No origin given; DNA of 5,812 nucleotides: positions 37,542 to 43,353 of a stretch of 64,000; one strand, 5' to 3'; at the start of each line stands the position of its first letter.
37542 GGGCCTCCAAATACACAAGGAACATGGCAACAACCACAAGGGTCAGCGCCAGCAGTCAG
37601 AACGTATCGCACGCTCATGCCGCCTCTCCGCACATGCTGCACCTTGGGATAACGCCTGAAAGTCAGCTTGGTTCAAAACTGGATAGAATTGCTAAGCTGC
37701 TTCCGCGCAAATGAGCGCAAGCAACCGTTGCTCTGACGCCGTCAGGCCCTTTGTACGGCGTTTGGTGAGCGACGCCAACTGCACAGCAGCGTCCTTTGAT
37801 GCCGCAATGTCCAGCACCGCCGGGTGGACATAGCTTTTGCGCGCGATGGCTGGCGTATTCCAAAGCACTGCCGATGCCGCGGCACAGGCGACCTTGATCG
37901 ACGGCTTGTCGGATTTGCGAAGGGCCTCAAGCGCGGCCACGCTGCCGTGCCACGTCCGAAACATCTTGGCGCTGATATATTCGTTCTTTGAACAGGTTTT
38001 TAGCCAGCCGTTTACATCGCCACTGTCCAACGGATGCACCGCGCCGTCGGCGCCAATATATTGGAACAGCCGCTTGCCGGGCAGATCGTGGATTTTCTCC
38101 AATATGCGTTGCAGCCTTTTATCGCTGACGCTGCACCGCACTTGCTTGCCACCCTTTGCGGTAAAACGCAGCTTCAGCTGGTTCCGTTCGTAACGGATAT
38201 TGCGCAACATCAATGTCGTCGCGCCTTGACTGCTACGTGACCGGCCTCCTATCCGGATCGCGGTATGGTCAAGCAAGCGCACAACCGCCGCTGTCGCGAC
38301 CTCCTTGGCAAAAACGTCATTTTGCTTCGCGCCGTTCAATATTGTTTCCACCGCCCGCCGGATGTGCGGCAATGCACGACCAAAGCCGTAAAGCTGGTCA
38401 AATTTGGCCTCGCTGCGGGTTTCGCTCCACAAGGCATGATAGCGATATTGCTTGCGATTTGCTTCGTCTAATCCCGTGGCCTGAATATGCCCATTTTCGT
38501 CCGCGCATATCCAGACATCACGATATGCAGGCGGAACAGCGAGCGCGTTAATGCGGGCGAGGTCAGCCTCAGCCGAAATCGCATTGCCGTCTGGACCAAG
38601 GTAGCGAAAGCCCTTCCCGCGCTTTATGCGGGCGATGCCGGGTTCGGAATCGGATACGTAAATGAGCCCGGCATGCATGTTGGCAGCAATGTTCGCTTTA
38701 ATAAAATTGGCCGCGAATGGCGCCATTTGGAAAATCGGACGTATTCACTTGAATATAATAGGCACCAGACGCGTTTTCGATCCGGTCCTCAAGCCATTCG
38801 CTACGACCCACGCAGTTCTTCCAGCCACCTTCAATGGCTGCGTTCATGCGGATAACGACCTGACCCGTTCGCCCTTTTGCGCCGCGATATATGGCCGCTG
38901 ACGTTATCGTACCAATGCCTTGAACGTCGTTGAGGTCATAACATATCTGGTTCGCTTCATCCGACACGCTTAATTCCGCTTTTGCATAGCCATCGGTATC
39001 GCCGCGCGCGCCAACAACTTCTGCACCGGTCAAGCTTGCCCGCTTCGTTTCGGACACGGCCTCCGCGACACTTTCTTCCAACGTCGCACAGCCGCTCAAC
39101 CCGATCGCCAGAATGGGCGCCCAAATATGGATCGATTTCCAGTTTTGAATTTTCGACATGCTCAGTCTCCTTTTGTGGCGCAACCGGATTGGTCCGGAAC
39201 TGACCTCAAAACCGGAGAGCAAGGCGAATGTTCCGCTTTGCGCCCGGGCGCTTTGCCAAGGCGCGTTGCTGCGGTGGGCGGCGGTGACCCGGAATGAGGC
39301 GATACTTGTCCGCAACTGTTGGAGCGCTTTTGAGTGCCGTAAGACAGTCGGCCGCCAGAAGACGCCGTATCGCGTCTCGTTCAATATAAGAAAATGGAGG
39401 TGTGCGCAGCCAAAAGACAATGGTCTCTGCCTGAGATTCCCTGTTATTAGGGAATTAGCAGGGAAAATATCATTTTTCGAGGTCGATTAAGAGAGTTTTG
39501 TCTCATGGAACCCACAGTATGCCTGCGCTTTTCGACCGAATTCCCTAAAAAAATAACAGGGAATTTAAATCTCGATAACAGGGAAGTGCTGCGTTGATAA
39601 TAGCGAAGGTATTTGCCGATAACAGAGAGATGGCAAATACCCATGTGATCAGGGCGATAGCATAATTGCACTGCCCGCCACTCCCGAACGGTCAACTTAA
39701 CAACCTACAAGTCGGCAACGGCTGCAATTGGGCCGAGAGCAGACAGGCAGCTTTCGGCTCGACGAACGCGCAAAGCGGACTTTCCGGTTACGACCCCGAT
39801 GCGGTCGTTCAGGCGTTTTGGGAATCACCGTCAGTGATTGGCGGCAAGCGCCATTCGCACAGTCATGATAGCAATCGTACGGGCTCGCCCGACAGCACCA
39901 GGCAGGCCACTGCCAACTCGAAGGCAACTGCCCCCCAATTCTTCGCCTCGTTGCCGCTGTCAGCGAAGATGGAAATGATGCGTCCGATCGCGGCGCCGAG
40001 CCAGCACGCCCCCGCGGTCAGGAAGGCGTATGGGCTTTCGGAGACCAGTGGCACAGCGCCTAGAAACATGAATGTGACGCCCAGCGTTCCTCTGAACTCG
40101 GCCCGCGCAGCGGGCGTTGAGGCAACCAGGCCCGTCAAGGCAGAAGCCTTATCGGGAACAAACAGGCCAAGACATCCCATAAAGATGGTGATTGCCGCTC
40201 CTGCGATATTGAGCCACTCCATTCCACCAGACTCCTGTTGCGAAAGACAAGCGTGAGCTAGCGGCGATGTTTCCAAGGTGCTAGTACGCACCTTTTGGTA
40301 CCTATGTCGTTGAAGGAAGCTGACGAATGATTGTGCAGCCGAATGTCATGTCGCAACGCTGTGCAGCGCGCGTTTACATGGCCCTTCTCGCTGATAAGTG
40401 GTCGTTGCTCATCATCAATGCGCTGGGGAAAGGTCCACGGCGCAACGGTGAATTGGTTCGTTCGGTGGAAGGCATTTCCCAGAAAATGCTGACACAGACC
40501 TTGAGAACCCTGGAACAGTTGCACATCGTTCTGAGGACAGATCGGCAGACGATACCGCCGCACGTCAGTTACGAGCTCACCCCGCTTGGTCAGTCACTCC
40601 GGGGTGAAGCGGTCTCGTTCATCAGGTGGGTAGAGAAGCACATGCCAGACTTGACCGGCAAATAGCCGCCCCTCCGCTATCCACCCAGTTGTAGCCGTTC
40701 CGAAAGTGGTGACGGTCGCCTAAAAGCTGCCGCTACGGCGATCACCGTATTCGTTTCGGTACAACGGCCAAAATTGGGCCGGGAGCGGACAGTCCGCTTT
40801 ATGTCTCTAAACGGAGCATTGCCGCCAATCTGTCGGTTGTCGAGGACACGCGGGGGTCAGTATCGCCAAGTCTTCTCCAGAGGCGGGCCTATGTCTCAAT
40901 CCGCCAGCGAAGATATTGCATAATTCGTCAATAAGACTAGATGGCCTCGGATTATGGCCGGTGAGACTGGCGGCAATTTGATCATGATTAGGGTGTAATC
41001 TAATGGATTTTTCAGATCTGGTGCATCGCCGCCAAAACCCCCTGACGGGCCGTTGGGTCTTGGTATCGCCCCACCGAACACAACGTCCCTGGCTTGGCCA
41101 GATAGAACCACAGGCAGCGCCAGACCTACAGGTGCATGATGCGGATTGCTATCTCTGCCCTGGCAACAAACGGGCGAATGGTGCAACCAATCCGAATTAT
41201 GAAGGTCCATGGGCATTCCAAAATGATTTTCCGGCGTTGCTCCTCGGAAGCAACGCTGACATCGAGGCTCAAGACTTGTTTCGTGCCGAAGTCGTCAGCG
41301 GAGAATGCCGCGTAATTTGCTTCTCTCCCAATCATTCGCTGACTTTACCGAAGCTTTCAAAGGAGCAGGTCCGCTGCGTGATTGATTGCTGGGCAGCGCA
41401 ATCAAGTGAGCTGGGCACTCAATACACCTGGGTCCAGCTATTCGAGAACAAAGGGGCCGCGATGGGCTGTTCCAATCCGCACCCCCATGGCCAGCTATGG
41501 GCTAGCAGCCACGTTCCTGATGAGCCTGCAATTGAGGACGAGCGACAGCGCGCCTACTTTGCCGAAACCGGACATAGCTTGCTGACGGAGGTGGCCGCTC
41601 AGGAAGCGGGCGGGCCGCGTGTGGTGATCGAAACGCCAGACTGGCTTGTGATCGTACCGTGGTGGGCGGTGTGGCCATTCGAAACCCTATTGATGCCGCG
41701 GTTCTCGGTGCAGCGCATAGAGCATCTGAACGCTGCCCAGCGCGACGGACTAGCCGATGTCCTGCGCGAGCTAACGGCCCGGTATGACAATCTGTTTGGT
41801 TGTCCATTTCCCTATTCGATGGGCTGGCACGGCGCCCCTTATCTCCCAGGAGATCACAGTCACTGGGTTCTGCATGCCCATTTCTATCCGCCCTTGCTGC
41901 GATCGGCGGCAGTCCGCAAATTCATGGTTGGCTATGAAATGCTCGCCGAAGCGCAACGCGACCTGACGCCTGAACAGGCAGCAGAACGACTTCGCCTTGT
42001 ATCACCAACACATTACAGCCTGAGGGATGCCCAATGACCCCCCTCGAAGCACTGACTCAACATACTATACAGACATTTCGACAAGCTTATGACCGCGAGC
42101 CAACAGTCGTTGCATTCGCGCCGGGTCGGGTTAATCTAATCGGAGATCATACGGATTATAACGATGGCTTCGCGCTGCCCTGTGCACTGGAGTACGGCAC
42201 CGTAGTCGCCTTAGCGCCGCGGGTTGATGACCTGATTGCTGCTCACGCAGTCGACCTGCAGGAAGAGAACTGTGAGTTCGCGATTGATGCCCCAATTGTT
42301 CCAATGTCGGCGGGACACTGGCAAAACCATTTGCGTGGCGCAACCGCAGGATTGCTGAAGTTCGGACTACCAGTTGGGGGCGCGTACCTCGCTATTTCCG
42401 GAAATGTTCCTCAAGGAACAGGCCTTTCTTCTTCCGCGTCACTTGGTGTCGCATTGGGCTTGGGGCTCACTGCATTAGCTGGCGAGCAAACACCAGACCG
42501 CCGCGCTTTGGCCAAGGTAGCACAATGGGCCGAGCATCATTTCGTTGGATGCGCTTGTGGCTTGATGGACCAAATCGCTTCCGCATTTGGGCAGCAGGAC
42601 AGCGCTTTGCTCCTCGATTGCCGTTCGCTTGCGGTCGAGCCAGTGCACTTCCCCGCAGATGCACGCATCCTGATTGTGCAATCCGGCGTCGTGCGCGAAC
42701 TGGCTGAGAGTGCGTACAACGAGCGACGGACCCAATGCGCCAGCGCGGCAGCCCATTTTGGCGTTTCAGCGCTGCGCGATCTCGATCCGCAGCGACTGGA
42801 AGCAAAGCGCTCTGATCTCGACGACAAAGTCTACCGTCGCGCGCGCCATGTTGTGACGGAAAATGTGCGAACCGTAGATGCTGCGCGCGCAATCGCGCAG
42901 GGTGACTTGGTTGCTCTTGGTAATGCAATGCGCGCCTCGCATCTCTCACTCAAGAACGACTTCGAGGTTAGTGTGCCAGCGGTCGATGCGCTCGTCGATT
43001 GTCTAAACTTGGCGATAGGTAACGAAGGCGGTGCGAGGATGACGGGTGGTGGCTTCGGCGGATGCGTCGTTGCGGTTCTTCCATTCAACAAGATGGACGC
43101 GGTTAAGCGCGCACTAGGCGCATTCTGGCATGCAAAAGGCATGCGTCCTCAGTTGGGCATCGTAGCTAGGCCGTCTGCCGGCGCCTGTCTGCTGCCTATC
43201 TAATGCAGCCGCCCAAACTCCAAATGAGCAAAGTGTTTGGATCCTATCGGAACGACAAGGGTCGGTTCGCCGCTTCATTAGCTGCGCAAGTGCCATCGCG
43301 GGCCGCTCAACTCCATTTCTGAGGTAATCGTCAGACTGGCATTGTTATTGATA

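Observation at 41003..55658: Candidate pathway for a lipophilic galactoside (e.g. galactolipid or glycosylated natural product)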

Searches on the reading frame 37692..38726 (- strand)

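Call 5: search_protein_families(library=pfam, proteins=[window:37692-38726:-])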
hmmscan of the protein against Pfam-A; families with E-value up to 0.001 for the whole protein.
window:37692-38726:- (344 aa): 2 families
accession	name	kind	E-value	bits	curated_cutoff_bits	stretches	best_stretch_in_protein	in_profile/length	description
PF21338.2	Top1B_N_bact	-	7.8e-25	86.8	27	1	39-87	1-49/49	Bacterial DNA topoisomerase IB, N-terminal domain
PF01028.25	Topoisom_I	-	2e-17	63.8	23.7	1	103-277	7-173/228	Eukaryotic DNA topoisomerase I, catalytic core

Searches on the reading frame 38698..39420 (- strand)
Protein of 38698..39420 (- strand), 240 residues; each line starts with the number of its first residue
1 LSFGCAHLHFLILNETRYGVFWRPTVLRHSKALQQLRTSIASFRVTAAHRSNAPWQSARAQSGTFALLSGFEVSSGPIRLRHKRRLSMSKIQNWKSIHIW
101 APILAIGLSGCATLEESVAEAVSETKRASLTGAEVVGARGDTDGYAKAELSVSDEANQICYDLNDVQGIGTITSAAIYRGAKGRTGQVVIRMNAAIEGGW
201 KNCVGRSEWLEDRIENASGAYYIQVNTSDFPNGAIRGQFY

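Call 5: search_protein_families(library=pfam, proteins=[window:38698-39420:-])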
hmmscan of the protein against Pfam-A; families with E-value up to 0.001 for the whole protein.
window:38698-39420:- (240 aa): 1 family
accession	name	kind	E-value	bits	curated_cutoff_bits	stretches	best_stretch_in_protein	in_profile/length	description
PF07452.17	CHRD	-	1.1e-13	52.5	24.1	1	128-238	3-116/117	CHRD domain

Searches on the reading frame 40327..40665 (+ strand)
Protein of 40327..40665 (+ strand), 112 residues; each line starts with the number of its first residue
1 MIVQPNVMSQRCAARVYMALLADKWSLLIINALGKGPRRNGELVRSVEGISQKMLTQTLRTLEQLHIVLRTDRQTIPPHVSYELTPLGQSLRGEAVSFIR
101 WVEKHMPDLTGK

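Call 5: search_protein_families(library=pfam, proteins=[window:40327-40665:+])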
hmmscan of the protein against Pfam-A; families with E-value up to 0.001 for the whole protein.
window:40327-40665:+ (112 aa): 1 family
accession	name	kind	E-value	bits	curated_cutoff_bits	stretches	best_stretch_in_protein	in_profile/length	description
PF01638.23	HxlR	-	8.3e-23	80.5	20.8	1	20-107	1-88/91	HxlR-like helix-turn-helix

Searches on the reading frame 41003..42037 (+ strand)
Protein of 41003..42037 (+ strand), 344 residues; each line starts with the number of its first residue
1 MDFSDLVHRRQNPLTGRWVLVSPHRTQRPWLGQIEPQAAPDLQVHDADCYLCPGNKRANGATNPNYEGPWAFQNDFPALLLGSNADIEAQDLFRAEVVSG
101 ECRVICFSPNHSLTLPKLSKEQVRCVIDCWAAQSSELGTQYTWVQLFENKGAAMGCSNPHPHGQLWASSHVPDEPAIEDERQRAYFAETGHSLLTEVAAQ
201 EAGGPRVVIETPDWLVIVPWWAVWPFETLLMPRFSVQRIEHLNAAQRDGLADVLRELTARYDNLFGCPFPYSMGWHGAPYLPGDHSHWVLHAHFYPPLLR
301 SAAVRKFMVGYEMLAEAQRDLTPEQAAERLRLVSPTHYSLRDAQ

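Call 3: search_protein_families(library=pfam, proteins=[window:41003-42037:+])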
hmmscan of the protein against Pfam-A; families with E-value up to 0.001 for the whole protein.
window:41003-42037:+ (344 aa): 2 families
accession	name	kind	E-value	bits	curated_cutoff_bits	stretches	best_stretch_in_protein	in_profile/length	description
PF01087.27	GalP_UDP_transf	-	6.3e-61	206.5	22.1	1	6-172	11-184/184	Galactose-1-phosphate uridyl transferase, N-terminal domain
PF02744.22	GalP_UDP_tr_C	-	1.6e-58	197.5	29.2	1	179-341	2-164/165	Galactose-1-phosphate uridyl transferase, C-terminal domain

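Call 4: search_protein_families(library=ncbifam, proteins=[window:41003-42037:+])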
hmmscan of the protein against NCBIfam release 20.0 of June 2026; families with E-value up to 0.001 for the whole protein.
window:41003-42037:+ (344 aa): 2 families
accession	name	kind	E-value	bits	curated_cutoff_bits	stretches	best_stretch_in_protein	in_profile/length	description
NF008724.0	PRK11720.1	equivalog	3.1e-160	533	448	1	4-339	7-344/348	UDP-glucose--hexose-1-phosphate uridylyltransferase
TIGR00209.1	galT_1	equivalog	1.4e-145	484.6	102.1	1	2-340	6-346/349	galactose-1-phosphate uridylyltransferase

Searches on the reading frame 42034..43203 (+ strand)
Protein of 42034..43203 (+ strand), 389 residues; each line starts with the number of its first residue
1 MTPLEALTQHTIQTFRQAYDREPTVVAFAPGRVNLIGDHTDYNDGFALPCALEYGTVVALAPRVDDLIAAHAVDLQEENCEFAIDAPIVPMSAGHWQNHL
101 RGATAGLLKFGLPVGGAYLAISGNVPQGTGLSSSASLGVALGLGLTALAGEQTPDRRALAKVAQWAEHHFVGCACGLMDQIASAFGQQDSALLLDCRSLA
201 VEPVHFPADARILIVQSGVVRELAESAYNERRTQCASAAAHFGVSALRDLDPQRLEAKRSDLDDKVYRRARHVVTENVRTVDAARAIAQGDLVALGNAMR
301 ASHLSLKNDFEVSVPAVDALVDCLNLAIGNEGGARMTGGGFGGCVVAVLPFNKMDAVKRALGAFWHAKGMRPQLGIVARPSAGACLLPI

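Call 3: search_protein_families(library=pfam, proteins=[window:42034-43203:+])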
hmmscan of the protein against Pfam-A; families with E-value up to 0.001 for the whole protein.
window:42034-43203:+ (389 aa): 3 families
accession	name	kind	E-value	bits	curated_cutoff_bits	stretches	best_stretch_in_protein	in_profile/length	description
PF10509.15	GalKase_gal_bdg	-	3.4e-22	78.2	23.1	1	13-62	1-49/49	Galactokinase galactose-binding signature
PF00288.32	GHMP_kinases_N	-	6e-16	58.9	22.3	1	109-187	13-87/87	GHMP kinases N terminal domain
PF08544.19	GHMP_kinases_C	-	1.7e-13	51.2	21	1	284-366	2-84/85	GHMP kinases C terminal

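Call 4: search_protein_families(library=ncbifam, proteins=[window:42034-43203:+])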
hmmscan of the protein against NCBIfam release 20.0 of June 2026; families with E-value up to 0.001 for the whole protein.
window:42034-43203:+ (389 aa): 8 families
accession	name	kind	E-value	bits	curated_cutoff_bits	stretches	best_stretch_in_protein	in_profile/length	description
NF003472.0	PRK05101.1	equivalog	5.7e-134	446.8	499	1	7-385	3-380/382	galactokinase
TIGR00131.1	gal_kin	equivalog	3.6e-103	345.5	226.65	1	9-365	2-366/388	galactokinase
NF003705.0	PRK05322.1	equivalog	1.1e-88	297.5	385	1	10-366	5-366/388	galactokinase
NF001816.0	PRK00555.1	equivalog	3.9e-83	279.4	509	1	24-384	2-359/363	galactokinase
NF003006.0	PRK03817.1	equivalog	6.4e-77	258.9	443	1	29-363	6-327/352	galactokinase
TIGR00549.1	mevalon_kin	equivalog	5.1e-20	72.1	163.05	2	29-187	1-149/276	mevalonate kinase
NF003036.0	PRK03926.1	equivalog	1.3e-12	47.4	403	2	25-186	2-143/302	mevalonate kinase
TIGR01920.1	Shik_kin_archae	equivalog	6.9e-05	22.3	126.85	1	116-187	69-140/266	shikimate kinase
